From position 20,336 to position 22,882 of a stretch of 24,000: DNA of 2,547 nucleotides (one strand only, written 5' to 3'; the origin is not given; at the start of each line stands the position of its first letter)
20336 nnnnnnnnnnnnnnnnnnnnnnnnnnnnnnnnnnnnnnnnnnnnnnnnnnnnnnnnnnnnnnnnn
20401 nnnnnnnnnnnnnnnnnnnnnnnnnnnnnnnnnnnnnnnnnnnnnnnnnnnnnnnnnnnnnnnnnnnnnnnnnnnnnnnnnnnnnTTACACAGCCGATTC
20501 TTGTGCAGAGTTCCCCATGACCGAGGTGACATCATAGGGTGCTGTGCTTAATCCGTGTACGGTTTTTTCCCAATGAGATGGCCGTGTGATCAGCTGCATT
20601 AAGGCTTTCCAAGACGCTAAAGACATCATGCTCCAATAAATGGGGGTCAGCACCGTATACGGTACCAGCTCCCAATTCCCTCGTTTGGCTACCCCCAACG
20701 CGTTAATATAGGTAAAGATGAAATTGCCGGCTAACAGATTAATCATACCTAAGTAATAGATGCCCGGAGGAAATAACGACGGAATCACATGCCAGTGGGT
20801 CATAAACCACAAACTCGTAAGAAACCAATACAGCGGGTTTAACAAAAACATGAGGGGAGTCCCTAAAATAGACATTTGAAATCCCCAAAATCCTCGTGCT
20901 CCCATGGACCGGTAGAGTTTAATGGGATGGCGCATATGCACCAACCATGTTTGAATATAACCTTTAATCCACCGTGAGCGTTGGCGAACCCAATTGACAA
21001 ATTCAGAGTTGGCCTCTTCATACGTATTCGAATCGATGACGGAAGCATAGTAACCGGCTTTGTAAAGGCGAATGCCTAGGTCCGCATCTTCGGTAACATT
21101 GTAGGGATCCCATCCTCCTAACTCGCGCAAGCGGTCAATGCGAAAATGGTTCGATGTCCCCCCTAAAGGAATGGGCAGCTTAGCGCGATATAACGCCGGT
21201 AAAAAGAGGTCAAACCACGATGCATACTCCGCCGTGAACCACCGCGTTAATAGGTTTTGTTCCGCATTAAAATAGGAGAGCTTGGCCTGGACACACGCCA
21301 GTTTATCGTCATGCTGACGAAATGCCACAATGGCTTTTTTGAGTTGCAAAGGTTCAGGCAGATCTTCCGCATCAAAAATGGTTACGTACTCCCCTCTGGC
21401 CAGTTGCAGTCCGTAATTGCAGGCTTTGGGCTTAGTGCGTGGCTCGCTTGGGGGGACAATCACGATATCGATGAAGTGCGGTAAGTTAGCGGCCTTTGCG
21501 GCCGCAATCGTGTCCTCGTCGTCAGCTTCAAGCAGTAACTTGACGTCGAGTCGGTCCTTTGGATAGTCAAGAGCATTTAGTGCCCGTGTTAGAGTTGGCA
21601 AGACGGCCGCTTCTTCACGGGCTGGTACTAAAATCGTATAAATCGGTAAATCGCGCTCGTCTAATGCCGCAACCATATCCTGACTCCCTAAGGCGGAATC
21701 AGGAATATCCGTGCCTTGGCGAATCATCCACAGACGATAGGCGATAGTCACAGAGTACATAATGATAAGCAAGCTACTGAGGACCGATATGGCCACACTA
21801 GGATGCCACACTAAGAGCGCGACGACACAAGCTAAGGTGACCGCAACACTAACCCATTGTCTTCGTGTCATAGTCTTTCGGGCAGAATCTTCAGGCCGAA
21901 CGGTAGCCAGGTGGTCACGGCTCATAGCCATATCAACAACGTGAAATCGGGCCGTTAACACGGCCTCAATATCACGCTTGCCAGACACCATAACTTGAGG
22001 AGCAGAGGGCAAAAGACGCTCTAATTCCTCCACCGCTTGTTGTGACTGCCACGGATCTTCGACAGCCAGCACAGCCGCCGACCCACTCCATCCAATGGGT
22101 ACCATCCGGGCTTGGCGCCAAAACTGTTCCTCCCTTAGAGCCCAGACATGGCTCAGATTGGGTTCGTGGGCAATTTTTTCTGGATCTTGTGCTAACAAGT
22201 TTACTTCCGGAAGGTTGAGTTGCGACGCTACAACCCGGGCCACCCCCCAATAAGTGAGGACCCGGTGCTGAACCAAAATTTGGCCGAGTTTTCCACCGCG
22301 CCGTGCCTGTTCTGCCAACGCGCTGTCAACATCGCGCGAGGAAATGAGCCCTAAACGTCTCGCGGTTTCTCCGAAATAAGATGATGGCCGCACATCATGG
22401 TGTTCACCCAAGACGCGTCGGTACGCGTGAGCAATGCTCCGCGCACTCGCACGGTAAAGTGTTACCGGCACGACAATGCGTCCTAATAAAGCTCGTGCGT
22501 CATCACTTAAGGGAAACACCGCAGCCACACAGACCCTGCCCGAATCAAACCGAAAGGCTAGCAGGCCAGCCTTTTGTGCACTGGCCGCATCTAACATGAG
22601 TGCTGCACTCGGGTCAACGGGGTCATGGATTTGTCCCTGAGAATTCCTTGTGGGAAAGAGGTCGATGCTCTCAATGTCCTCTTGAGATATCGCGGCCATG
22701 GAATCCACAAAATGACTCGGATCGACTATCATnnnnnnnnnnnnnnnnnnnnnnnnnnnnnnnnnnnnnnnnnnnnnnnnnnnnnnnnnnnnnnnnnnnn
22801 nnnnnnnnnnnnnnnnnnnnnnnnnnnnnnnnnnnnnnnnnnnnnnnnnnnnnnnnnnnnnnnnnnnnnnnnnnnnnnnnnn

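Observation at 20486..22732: GT2 polysaccharide synthase with a putative MshEN c-di-GMP-binding N-terminus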

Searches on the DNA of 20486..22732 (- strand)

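Call 82: search_rna_families(sources=[L001, L003, L083, L084, L085, L082, L002, L026], threshold=gathering)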
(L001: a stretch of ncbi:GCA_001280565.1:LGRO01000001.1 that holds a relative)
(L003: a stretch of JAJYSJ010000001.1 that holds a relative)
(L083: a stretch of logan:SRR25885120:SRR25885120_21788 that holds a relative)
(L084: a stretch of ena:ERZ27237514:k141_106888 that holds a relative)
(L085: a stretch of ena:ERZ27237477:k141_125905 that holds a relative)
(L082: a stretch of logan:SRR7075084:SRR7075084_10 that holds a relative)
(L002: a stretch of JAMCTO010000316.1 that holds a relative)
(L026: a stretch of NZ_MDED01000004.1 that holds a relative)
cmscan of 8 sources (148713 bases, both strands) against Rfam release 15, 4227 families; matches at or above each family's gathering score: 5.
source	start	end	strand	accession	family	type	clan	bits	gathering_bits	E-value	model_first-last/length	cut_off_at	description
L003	20087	20227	+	RF00050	FMN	Cis-reg; riboswitch;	-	91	66.2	3.7e-19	1-138/138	no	FMN riboswitch aptamer (RFN element)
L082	8770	8858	-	RF01051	c-di-GMP-I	Cis-reg; riboswitch;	CL00126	70.3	35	2.3e-11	1-87/87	no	c-di-GMP-I riboswitch aptamer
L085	14287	14371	+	RF03167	c-di-GMP-I-GGC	Cis-reg; riboswitch;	CL00126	64.8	59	1.1e-12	1-80/80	no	c-di-GMP-I-GGC riboswitch aptamer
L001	6843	6927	+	RF03167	c-di-GMP-I-GGC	Cis-reg; riboswitch;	CL00126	62.3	59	6e-12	1-80/80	no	c-di-GMP-I-GGC riboswitch aptamer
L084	2129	2222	-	RF03167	c-di-GMP-I-GGC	Cis-reg; riboswitch;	CL00126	61.4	59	1.1e-11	1-80/80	no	c-di-GMP-I-GGC riboswitch aptamer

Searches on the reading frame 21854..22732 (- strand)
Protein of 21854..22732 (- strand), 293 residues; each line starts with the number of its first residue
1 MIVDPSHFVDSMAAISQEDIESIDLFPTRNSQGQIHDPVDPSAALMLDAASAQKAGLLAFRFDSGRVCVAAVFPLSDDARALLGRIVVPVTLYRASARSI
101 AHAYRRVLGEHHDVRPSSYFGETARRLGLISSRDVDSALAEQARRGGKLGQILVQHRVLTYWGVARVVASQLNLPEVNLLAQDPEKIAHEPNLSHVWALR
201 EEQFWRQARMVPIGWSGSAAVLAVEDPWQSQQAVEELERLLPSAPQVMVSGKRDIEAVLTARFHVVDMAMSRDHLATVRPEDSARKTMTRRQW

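Call 6: search_solved_structures(query=window:21854-22732:-, max_evalue=1, show_alignments=4)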
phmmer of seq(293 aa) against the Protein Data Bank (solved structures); distinct sequences matched with E-value up to 1: 15.
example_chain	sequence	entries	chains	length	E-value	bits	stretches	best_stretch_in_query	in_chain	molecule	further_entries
6f8l_G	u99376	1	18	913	3.4e-12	49.8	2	118-228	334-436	Type IV pilus assembly protein PilF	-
6ejf_G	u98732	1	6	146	1.4e-06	31.4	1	120-228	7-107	Type IV pilus assembly protein PilF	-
8pe0_A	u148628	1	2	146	0.00034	23.6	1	120-235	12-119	c-di-GMP binding domain of the ATPase enzyme PilF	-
6ejf_J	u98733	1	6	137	0.00042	23.3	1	120-236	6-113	Type IV pilus assembly protein PilF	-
5zfr_A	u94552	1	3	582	0.00045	23.2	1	111-259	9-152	Type IV pilus biogenesis ATPase PilB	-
8pdk_A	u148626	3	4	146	0.00046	23.1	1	120-236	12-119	c-di-GMP binding domain of the ATPase enzyme PilF | ATP-binding motif-containing protein pilF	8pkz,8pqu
8pfa_A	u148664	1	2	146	0.00053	22.9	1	120-236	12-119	c-di-GMP binding domain of the ATPase enzyme PilF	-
9glg_A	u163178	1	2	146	0.0011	22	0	120-160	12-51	ATP-binding motif-containing protein pilF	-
9gl5_A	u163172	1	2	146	0.0011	21.9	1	120-236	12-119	ATP-binding motif-containing protein pilF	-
5htl_A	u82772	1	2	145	0.0048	19.8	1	121-236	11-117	MSHA biogenesis protein MshE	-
6olj_C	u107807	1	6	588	0.018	17.9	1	117-260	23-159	Type IV pilus biogenesis ATPase PilB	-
5tsg_B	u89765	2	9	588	0.019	17.9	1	117-260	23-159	Type IV pilus biogenesis ATPase PilB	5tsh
7bpl_A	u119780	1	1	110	0.41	13.5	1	199-252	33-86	NF1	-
9g1w_A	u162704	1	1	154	0.41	13.5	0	125-180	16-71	Type IV pilus assembly ATPase PilB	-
3jc8_Ba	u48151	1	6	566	0.73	12.6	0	119-251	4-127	Type IV-A pilus assembly ATPase PilB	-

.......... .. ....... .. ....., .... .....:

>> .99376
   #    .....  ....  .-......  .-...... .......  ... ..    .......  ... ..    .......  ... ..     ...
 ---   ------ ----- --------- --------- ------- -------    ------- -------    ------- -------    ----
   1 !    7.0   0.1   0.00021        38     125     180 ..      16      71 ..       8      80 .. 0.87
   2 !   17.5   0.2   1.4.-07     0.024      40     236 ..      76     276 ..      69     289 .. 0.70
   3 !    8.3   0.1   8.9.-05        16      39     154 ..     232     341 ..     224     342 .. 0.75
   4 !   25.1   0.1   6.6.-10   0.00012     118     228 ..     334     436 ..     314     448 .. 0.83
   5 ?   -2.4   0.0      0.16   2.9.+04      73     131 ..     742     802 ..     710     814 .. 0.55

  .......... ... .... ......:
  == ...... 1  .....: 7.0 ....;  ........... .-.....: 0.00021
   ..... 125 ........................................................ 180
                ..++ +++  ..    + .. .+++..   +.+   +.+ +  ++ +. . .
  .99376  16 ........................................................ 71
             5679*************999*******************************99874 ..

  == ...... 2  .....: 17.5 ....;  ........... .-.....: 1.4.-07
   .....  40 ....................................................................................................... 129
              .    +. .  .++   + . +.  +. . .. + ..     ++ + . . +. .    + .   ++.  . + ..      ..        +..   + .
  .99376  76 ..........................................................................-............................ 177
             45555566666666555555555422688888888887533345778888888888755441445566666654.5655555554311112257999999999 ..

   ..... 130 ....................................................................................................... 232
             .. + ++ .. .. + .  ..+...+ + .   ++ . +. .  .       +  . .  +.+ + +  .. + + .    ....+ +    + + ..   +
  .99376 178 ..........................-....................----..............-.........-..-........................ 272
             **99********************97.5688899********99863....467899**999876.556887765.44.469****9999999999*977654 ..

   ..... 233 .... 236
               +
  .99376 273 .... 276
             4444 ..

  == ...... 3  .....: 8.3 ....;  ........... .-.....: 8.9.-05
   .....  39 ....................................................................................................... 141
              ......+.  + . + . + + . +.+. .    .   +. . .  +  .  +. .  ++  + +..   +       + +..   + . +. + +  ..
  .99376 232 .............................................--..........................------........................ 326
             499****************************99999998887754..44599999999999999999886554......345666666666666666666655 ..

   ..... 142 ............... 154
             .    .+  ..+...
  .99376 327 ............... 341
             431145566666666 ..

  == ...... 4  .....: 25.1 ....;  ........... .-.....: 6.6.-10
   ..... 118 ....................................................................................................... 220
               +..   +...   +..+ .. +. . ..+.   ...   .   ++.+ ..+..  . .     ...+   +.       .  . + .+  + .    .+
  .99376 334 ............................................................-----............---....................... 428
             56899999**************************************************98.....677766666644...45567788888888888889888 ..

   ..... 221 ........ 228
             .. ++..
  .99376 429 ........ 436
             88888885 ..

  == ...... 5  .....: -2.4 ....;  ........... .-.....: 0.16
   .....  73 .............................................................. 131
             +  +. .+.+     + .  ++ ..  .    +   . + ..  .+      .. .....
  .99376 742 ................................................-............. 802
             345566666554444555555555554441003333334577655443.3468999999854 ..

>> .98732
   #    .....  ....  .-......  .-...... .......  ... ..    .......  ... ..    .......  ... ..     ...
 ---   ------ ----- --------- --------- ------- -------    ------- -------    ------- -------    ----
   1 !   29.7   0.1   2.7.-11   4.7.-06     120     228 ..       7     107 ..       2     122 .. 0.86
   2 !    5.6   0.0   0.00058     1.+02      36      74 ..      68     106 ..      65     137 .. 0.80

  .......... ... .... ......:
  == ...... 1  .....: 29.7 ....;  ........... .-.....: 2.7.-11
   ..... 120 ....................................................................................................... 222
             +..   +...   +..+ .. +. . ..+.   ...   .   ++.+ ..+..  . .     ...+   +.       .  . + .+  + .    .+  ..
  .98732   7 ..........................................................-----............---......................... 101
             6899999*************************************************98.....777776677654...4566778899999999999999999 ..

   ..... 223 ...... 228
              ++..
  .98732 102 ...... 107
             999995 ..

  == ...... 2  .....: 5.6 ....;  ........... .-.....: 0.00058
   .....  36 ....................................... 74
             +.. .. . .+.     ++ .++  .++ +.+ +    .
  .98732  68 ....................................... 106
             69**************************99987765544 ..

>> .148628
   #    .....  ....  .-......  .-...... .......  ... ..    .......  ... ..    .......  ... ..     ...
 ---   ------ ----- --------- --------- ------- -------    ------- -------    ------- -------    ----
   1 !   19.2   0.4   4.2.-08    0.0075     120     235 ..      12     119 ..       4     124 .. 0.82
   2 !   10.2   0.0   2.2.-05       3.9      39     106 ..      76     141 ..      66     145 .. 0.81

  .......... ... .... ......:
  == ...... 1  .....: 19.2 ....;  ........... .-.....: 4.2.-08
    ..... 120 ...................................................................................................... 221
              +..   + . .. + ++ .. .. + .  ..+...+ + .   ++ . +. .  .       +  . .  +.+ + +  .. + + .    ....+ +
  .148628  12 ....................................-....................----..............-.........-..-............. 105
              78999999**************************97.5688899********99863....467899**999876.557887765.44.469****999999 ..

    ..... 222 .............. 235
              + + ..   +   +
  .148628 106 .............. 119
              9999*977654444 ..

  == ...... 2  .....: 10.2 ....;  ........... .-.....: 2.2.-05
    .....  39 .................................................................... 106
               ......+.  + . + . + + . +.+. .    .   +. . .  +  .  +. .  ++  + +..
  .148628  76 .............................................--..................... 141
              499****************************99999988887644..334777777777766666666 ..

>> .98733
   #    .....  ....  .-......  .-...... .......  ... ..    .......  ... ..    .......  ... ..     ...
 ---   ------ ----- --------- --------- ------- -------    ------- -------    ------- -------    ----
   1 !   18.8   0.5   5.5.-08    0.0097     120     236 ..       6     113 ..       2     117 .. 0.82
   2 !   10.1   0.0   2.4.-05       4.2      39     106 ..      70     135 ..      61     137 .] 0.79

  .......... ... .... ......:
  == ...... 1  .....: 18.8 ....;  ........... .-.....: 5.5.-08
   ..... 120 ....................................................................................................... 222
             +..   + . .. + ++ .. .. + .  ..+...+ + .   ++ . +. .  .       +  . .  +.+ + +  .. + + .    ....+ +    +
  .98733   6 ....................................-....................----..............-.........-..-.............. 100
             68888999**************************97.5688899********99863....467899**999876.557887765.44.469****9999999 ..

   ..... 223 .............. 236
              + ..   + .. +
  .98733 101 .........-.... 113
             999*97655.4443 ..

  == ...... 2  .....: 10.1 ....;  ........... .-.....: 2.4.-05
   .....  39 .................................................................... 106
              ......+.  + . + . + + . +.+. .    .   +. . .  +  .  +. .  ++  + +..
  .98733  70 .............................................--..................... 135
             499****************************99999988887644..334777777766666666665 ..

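Call 61: predict_structure(alignment_id=A2)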
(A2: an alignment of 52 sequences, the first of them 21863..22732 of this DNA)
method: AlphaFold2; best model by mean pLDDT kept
length: 290 residues; sequences in the alignment: 52
mean_pLDDT: 90.8   pTM: 0.64
mean pLDDT of the five models: 90.8, 90.5, 89.5, 89.5, 89.4
residues with pLDDT >= 90: 227; 70-90: 34; 50-70: 23; < 50: 6
segments of 3 or more residues with pLDDT < 50: 1-3
pLDDT, mean of each block of 10 residues (from residue 1): 57 78 96 94 93 96 97 95 94 96 86 63 97 98 97 98 96 95 97 97 97 97 96 95 96 97 91 85 61
secondary structure, 60 per line:
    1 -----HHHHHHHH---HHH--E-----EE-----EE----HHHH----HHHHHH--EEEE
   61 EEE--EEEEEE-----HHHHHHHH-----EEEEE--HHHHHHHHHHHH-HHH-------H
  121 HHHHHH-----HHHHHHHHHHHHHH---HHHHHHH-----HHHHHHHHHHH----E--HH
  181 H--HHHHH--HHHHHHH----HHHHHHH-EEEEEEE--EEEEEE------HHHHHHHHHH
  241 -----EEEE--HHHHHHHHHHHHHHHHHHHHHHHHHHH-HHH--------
elements in order: H6-13 H41-44 H49-54 E57-63 E66-71 H77-84 E90-94 H97-108 H120-126 H132-145 H149-155 H161-171 H184-188 H191-197 H202-208 E210-216 E219-224 H231-240 E246-249 H252-278

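Call 64: fold_search(model_id=the predicted structure, library=pdb)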
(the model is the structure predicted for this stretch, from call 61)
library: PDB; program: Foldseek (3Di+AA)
matches with E <= 10: 193; with E <= 0.001: 20
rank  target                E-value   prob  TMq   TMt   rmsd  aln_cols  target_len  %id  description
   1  8pdk_A                4.1e-07  1.00  0.41  0.80   2.5       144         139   22  X-ray structure of the Thermus thermophilus PilF-GSPIIB domain in the c-di-GMP bound state (released 2024-06-26)
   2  5htl_B                6.2e-07  1.00  0.37  0.70   3.9       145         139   24  Structure of MshE with cdg (released 2016-10-05)
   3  9glg_A                8.3e-07  1.00  0.38  0.76   4.0       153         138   20  X-ray structure of the Thermus thermophilus Q218E mutant of the PilF-GSPIIB domain in the c-di-GMP bound state (released 2025-06-25)
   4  8pe0_A                9.9e-07  1.00  0.39  0.76   3.4       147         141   21  X-ray structure of the Thermus thermophilus K167L mutant of the PilF-GSPIIB domain in the c-di-GMP bound state (released 2024-06-26)
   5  7lko_A                9.9e-07  1.00  0.38  0.67   4.4       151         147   18  The PilB(N-terminal)-PilZ complex of the Type IV pilus from Xanthomonas citri (2.9 A) (released 2021-08-11)
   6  8pkz_MODEL_1_A        1.5e-06  1.00  0.41  0.76   3.5       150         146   23  NMR solution structure of PilF-GSPIIB in the c-di-GMP bound state (released 2024-07-10)
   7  9gl5_A                2.4e-06  1.00  0.40  0.79   3.3       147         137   20  X-ray structure of the Thermus thermophilus Q190E mutant of the PilF-GSPIIB domain in the c-di-GMP bound state (released 2025-06-25)
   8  8pfa_A                2.9e-06  1.00  0.41  0.81   2.5       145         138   22  X-ray structure of the Thermus thermophilus K167R mutant of the PilF-GSPIIB domain in the c-di-GMP bound state (released 2024-06-26)
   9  7lkn_A                3.0e-06  1.00  0.37  0.66   4.4       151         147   17  The PilB(N-terminal_P70S mutant)-PilZ complex (SeMet) (released 2021-08-11)
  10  6ejf_G                3.9e-06  1.00  0.37  0.65   3.9       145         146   29  Thermus thermophilus PilF ATPase (apoprotein form) (released 2018-08-01)
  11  5htl_A                4.1e-06  1.00  0.35  0.65   4.1       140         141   24  Structure of MshE with cdg (released 2016-10-05)
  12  8pfa_B                4.9e-06  1.00  0.41  0.80   2.6       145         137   22  X-ray structure of the Thermus thermophilus K167R mutant of the PilF-GSPIIB domain in the c-di-GMP bound state (released 2024-06-26)
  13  9g1w_MODEL_1_A        5.2e-06  1.00  0.36  0.59   4.9       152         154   18  NMR solution structure of the Thermus thermophilus PilF-GSPIIA domain (released 2025-05-21)
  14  8pdk_B                7.8e-06  1.00  0.41  0.81   2.5       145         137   22  X-ray structure of the Thermus thermophilus PilF-GSPIIB domain in the c-di-GMP bound state (released 2024-06-26)
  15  9glg_B                7.8e-06  1.00  0.39  0.78   3.5       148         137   20  X-ray structure of the Thermus thermophilus Q218E mutant of the PilF-GSPIIB domain in the c-di-GMP bound state (released 2025-06-25)
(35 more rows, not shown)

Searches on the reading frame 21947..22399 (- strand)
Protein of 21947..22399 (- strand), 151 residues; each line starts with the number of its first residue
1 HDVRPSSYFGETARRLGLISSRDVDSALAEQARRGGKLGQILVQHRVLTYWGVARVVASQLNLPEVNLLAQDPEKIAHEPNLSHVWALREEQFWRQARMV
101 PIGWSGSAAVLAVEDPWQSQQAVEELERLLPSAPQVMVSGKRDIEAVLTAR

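Call 89: search_protein_families(library=ncbifam, proteins=[window:21947-22399:-], max_evalue=10)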
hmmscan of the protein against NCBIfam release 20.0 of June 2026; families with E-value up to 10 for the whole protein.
window:21947-22399:- (151 aa): 5 families
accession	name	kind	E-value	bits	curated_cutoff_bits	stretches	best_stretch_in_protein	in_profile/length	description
NF053729.1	c-di-GMP_motif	domain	5.7e-10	38.8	38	1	11-60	4-53/53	cyclic di-GMP-binding domain-containing protein, MshE-related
NF012033.0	PRK15489.1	equivalog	1e-09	37.1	537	1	9-148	493-623/703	glycosyl transferase family protein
TIGR02538.1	type_IV_pilB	equivalog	5.1e-07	28.7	675.65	1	15-148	8-132/564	type IV-A pilus assembly ATPase PilB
TIGR03029.1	EpsG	equivalog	0.025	13.7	313.8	1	7-32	32-57/274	chain length determinant protein tyrosine kinase EpsG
NF008411.1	PRK11234.1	equivalog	0.082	11.2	1170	1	14-70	489-544/723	cyclic di-3',5'-guanylate-activated glycosyltransferase NfrB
